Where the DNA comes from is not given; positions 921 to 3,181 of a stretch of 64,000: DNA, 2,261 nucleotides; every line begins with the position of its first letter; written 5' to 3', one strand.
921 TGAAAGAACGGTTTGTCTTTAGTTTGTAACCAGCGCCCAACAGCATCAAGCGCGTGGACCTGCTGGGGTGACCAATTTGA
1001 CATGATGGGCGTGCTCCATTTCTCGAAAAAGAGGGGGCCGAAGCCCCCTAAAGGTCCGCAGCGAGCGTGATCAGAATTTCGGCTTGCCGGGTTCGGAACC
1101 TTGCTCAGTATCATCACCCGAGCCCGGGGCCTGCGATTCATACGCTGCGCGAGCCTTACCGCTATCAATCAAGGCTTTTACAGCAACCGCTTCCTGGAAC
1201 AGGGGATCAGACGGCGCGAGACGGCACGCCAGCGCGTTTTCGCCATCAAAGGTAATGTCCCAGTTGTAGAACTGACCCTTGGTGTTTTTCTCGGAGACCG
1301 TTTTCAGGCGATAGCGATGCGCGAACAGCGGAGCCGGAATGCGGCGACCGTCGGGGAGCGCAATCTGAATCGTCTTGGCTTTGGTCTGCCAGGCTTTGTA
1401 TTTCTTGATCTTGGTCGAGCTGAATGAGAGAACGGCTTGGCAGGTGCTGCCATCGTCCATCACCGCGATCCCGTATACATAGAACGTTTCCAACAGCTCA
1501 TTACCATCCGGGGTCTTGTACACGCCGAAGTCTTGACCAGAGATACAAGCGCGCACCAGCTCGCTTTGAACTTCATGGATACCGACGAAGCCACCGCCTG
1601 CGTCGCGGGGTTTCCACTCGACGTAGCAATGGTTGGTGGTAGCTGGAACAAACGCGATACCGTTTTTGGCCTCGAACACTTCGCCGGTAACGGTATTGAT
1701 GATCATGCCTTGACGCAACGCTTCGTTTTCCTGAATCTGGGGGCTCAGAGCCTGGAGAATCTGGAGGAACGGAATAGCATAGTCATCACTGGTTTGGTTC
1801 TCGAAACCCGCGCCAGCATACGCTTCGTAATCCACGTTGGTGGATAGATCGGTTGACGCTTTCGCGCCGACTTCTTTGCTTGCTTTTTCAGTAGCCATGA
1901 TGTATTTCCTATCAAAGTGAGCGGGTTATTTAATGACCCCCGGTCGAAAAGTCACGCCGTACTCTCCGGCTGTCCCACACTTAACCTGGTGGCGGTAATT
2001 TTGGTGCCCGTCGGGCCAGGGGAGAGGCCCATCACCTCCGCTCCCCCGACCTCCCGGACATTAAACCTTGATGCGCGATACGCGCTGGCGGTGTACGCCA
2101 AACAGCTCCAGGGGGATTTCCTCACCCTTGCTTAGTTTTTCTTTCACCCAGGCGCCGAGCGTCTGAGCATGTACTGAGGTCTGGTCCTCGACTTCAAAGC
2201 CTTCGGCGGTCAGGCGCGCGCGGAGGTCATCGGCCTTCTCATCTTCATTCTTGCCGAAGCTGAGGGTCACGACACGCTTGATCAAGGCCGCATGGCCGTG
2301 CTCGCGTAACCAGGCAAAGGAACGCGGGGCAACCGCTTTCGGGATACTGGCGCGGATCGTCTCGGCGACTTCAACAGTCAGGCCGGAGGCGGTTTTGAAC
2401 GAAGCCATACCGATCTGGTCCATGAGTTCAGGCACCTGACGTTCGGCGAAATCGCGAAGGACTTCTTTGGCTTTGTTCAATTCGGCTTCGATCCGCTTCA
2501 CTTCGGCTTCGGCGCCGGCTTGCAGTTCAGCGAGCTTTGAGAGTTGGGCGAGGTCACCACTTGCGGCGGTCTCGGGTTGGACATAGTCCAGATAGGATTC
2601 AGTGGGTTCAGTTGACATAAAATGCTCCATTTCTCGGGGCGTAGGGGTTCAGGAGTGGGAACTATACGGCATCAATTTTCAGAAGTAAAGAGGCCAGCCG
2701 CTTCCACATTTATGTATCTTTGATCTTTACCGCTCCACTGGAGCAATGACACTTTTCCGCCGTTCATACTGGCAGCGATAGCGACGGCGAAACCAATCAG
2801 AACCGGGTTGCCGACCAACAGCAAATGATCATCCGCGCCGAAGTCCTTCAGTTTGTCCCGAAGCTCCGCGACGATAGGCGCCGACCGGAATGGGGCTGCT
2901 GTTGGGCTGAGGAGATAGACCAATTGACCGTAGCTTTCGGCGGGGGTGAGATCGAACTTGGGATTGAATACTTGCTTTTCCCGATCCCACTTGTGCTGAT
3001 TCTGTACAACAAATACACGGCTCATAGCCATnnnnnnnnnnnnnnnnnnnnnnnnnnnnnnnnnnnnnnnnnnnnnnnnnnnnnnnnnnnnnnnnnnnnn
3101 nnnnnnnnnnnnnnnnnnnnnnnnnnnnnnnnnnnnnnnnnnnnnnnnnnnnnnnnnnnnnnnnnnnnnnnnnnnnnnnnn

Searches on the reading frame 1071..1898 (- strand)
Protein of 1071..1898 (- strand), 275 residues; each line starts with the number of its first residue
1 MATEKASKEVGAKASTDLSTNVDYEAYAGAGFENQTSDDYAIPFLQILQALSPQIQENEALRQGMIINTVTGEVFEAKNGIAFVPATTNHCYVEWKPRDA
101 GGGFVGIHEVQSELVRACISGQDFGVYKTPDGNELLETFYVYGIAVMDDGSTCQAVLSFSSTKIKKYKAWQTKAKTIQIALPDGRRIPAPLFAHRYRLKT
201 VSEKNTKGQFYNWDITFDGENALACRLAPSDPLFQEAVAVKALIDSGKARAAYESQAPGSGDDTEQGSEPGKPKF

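Call 10: search_protein_families(library=pfam, proteins=[window:1071-1898:-], max_evalue=0.01)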
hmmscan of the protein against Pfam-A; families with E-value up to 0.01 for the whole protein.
window:1071-1898:- (275 aa): 1 family
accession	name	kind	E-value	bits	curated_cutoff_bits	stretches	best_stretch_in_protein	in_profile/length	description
PF23977.1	Pam3_Gp34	-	3.8e-69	233.6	27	1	18-249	7-234/235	Pam3 phage gp34-like protein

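Call 63: search_protein_families(library=phrogs, proteins=[window:1071-1898:-], max_evalue=0.001)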
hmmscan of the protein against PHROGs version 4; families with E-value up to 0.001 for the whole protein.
window:1071-1898:- (275 aa): 1 family
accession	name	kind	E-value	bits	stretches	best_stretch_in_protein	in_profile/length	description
phrog_2402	-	unknown function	8.4e-92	308.8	1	5-269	13-285/292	-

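Call 68: search_dna_similar(query=window:1071-1898:-, collection=phages, mode=protein, max_rows=45, rows=spread, max_evalue=1e-8)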
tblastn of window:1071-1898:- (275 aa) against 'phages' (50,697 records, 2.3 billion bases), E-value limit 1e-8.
Records with a match: 502; places in all: 504; records where one place covers at least 80% of the query: 410.
Best place of each record, by identity: 60-80% 77; <60% 425.
By first word of the organism name: Pseudomonas 364; Vibrio 39; Escherichia 28; Bordetella 9; Serratia 9; Burkholderia 8; Xanthomonas 6; Pbunalikevirus 4; Stenotrophomonas 3; Rhizobium 3; and 20 more.
By host as written in the record: Pseudomonas aeruginosa 143; Pseudomonas aeruginosa PAO1 107; - 55; Pseudomonas sp. 34; Escherichia coli 13; Pseudomonas aeruginosa PA14 12; Bordetella bronchiseptica ATCC 10580 9; Vibrio cholerae 2095 9; and 74 more.
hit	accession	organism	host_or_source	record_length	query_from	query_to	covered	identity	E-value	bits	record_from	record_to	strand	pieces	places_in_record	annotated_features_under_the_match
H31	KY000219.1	Bordetella phage CN2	Bordetella bronchiseptica ATCC 10580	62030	1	275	100%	75.4%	2e-137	432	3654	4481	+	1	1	hypothetical protein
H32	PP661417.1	Pseudomonas phage Bella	Pseudomonas aeruginosa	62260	3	275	99%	71.7%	3e-128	406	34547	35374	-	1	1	hypothetical protein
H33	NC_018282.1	Pseudomonas phage MP1412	Pseudomonas aeruginosa PAO1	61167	3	275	99%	71.4%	4e-127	403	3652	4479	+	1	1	hypothetical protein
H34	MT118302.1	Pseudomonas phage Epa38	Pseudomonas sp.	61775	24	275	92%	76.0%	4e-128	406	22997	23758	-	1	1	hypothetical protein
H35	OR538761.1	Pseudomonas phage PSP2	Pseudomonas aeruginosa PAO1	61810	24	275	92%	76.0%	6e-128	405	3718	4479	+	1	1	hypothetical protein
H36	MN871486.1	Pseudomonas phage PaSz-9_45_61k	Pseudomonas aeruginosa PAO1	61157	24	275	92%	75.6%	3e-127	403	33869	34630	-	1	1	record has no annotation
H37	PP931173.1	Pseudomonas phage PAKlein3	Pseudomonas aeruginosa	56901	19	256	87%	61.3%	4e-94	308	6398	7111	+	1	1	primase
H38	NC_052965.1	Pseudomonas phage ZC01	Pseudomonas aeruginosa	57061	19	256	87%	60.5%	4e-93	305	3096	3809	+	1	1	hypothetical protein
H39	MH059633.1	Xanthomonas phage Carpasina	Xanthomonas campestris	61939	15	271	93%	32.6%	6e-30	124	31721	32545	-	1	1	hypothetical protein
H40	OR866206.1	Pseudomonas phage vB_Pae_10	-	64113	11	265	93%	31.9%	2e-29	122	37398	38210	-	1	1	hypothetical protein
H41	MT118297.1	Pseudomonas phage Epa20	Pseudomonas sp.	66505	11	265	93%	31.5%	4e-29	121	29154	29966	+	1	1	hypothetical protein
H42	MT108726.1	Pseudomonas phage Epa6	Pseudomonas sp.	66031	11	265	93%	31.5%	6e-29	121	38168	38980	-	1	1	hypothetical protein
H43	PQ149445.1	Pseudomonas phage BL7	Pseudomonas aeruginosa PAK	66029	11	265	93%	31.5%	7e-29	120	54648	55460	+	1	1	hypothetical protein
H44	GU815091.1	Pseudomonas phage JG024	Pseudomonas aeruginosa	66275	11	265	93%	31.5%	7e-29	120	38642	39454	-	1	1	hypothetical protein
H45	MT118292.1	Pseudomonas phage Epa13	Pseudomonas sp.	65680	11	265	93%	31.5%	8e-29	120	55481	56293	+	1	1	hypothetical protein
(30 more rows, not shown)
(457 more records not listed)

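Call 69: get_annotated_region(hit=H39, flank=6000)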
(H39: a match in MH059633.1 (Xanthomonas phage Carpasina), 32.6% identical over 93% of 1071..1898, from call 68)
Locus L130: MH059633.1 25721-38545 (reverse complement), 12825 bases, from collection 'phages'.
description: Xanthomonas phage Carpasina, complete genome.
organism: Xanthomonas phage Carpasina (NCBI taxid 2163636)
taxonomy: Viruses; Duplodnaviria; Heunggongvirae; Uroviricota; Caudoviricetes; Carpasinavirus; Carpasinavirus carpasina
host: Xanthomonas campestris; source: organic waste; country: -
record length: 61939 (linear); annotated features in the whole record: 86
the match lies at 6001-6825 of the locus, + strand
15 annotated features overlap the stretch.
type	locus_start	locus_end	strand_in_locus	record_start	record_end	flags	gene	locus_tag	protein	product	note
CDS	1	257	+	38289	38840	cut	-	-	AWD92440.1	putative DNA polymerase III epsilon subunit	-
CDS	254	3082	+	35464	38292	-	-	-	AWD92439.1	DNA polymerase III alpha subunit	-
CDS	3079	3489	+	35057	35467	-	-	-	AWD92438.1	hypothetical protein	-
CDS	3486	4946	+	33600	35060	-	-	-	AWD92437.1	hypothetical protein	-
CDS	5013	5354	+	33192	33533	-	-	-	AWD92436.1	hypothetical protein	-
CDS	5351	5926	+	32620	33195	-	-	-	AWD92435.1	hypothetical protein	-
CDS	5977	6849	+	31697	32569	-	-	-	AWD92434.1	hypothetical protein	-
CDS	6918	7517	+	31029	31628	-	-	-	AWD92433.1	hypothetical protein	-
CDS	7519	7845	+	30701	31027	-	-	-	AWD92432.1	hypothetical protein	-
CDS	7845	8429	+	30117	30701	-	-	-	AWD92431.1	pyrophosphatase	-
CDS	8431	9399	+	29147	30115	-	-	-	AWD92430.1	DNA ligase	-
CDS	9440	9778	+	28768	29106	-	-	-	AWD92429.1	hypothetical protein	-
CDS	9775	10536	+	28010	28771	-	-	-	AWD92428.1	hypothetical protein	-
CDS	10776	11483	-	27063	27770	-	-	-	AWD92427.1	putative lytic enzyme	-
CDS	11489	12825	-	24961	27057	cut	-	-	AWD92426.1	tail fiber protein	-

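Call 70: get_annotated_region(hit=H38, flank=6000)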
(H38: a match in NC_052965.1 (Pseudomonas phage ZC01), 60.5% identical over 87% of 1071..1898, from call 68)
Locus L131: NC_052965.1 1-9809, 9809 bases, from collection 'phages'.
description: Pseudomonas phage ZC01, complete genome.
organism: Pseudomonas phage ZC01 (NCBI taxid 1622114)
taxonomy: Viruses; Duplodnaviria; Heunggongvirae; Uroviricota; Caudoviricetes; Mesyanzhinovviridae; Bradleyvirinae; Abidjanvirus; Abidjanvirus ZC01
host: Pseudomonas aeruginosa; source: Composting; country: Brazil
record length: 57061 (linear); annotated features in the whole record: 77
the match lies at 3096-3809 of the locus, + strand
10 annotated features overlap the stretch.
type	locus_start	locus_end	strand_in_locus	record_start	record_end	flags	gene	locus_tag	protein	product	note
CDS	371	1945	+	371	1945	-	-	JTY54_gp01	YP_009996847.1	hypothetical protein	-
CDS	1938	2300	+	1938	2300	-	-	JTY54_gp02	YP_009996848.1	hypothetical protein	-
CDS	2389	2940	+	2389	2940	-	-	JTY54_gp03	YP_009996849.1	hypothetical protein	-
CDS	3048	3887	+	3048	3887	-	-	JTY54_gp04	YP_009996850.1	hypothetical protein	-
CDS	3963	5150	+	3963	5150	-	-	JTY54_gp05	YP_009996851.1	Dda-like helicase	-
CDS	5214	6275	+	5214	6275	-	-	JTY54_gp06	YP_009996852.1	ribonucleotide reductase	-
CDS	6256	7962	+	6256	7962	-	-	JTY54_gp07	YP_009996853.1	ribonucleotide reductase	I4L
CDS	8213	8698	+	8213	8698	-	-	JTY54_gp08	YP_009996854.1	hypothetical protein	-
CDS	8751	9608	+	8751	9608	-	-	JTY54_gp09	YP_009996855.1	hypothetical protein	-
CDS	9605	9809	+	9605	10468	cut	-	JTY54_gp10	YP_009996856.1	hypothetical protein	-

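Call 82: get_annotated_region(hit=H44, flank=7000)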
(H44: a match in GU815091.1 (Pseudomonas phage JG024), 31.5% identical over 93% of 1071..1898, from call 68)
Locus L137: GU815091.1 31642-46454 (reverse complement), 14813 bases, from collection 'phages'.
description: Pseudomonas phage JG024, complete genome.
organism: Pseudomonas phage JG024 (NCBI taxid 749447)
taxonomy: Viruses; Duplodnaviria; Heunggongvirae; Uroviricota; Caudoviricetes; Pbunavirus; Pseudomonas virus JG024
host: Pseudomonas aeruginosa; source: sewage plant Braunschweig; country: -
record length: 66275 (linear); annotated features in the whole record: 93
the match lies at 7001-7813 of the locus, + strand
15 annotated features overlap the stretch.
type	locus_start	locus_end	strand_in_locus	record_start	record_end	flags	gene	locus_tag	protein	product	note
CDS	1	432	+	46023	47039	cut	-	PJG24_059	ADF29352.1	hypothetical protein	-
CDS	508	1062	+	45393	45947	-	-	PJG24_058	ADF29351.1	putative DNA polymerase III epsilon subunit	-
CDS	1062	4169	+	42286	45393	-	-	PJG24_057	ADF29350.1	putative DNA polymerase III alpha subunit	-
CDS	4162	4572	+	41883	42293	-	-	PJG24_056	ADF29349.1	putative DNA helicase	-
CDS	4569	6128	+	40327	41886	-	-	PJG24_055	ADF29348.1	putative helicase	-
CDS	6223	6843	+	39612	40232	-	-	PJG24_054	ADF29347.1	hypothetical protein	-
CDS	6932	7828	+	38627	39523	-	-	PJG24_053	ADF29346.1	hypothetical protein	-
CDS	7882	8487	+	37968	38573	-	-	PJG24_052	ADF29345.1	hypothetical protein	-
CDS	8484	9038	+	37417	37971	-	-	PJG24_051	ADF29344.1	hypothetical protein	-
CDS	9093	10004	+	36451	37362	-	-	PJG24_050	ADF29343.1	putative DNA ligase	-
CDS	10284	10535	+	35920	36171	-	-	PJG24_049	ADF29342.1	hypothetical protein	-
CDS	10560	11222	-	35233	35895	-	-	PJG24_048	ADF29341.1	putative endolysin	-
CDS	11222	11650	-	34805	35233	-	-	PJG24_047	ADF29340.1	putative tail fiber component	-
CDS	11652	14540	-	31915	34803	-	-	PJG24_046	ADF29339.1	putative tail fiber protein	-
CDS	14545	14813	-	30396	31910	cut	-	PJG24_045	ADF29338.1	putative structural protein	-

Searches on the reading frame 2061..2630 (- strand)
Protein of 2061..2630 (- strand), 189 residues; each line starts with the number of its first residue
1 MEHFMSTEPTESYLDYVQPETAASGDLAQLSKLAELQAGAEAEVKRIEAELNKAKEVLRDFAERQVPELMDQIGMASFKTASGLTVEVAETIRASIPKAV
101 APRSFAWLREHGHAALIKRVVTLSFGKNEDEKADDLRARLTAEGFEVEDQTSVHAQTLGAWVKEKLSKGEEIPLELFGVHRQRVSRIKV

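Call 62: search_protein_families(library=pfam, proteins=[window:2061-2630:-], max_evalue=0.01)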
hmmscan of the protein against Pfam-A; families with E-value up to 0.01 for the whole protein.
window:2061-2630:- (189 aa): 2 families
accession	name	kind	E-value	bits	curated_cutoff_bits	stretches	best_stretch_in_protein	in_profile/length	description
PF23984.1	DUF7307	-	2.9e-30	105.3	27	1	30-187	2-127/129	Pam3 gp33-like protein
PF18052.6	Rx_N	-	0.0065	17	27.7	0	30-67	13-50/93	Rx N-terminal domain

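Call 63: search_protein_families(library=phrogs, proteins=[window:2061-2630:-], max_evalue=0.001)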
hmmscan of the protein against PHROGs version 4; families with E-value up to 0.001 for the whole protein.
window:2061-2630:- (189 aa): 1 family
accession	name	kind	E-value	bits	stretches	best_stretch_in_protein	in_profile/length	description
phrog_2378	-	unknown function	2.2e-59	201.4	1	5-188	6-185/189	-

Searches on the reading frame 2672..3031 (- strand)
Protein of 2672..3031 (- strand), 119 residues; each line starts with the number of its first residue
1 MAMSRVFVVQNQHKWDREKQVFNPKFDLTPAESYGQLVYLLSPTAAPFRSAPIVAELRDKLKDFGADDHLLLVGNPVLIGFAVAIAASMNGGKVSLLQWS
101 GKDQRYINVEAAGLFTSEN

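Call 62: search_protein_families(library=pfam, proteins=[window:2672-3031:-], max_evalue=0.01)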
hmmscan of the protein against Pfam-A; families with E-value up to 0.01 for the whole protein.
window:2672-3031:- (119 aa): 1 family
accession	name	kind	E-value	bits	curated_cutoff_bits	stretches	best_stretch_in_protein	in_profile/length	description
PF23992.1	Pam3_gp32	-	3.9e-37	126.9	27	1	4-111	1-106/108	Phage Pam3 gp32-like protein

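Call 63: search_protein_families(library=phrogs, proteins=[window:2672-3031:-], max_evalue=0.001)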
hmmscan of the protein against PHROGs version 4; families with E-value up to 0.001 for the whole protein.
window:2672-3031:- (119 aa): 1 family
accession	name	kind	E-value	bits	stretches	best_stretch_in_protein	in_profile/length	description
phrog_5888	-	unknown function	5.2e-52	175.7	1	3-118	1-116/118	-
